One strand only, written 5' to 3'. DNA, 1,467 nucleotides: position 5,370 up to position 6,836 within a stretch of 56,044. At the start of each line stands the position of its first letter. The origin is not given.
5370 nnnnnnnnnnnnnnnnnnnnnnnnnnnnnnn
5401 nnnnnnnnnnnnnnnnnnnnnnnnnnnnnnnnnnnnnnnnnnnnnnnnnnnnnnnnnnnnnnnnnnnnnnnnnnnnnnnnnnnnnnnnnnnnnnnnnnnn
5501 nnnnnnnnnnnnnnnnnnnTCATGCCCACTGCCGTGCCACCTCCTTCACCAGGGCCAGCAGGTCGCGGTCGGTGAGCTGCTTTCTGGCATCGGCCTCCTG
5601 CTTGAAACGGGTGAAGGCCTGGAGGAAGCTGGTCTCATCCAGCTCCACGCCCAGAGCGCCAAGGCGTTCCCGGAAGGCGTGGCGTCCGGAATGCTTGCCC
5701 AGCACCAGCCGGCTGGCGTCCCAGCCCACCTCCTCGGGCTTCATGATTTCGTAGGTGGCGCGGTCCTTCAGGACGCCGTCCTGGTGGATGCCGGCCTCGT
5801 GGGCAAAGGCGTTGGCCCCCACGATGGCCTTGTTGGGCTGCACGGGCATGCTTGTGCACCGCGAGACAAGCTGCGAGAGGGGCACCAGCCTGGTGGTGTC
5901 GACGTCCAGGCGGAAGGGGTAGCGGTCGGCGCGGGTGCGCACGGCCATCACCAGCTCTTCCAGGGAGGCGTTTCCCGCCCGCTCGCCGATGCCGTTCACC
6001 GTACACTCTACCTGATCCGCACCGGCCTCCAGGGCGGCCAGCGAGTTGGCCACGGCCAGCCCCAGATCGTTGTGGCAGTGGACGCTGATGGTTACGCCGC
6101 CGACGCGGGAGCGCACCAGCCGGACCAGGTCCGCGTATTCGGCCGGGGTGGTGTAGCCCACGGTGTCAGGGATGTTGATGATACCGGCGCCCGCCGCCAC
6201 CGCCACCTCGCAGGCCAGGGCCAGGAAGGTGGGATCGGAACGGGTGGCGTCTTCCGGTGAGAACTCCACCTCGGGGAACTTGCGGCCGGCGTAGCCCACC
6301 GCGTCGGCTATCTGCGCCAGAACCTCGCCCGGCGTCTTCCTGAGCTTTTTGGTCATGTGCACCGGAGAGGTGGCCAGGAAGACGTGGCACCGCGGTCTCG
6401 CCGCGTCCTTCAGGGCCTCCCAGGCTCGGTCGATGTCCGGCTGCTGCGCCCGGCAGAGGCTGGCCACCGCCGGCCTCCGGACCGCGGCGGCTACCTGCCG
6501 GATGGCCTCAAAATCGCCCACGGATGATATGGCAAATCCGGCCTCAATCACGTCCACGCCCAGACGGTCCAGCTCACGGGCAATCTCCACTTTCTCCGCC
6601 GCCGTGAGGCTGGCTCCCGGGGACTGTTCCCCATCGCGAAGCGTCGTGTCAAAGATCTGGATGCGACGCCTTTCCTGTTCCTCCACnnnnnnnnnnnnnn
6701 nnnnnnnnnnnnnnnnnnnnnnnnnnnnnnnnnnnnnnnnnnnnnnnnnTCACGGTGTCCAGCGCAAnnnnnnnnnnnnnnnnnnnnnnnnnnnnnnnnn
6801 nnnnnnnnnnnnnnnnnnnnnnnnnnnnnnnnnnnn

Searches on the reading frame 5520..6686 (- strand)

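Call 55: search_protein_families(library=pfam, proteins=[window:5520-6686:-], max_evalue=0.00001)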
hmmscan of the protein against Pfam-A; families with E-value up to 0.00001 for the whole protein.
window:5520-6686:- (388 aa): 2 families
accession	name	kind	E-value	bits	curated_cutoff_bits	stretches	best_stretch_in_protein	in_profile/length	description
PF00682.25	HMGL-like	-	6.9e-91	304.7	29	1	8-274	1-260/260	HMGL-like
PF22617.1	HCS_D2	-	4e-30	104.5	27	1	288-369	1-82/82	Homocitrate synthase post-HMGL domain-like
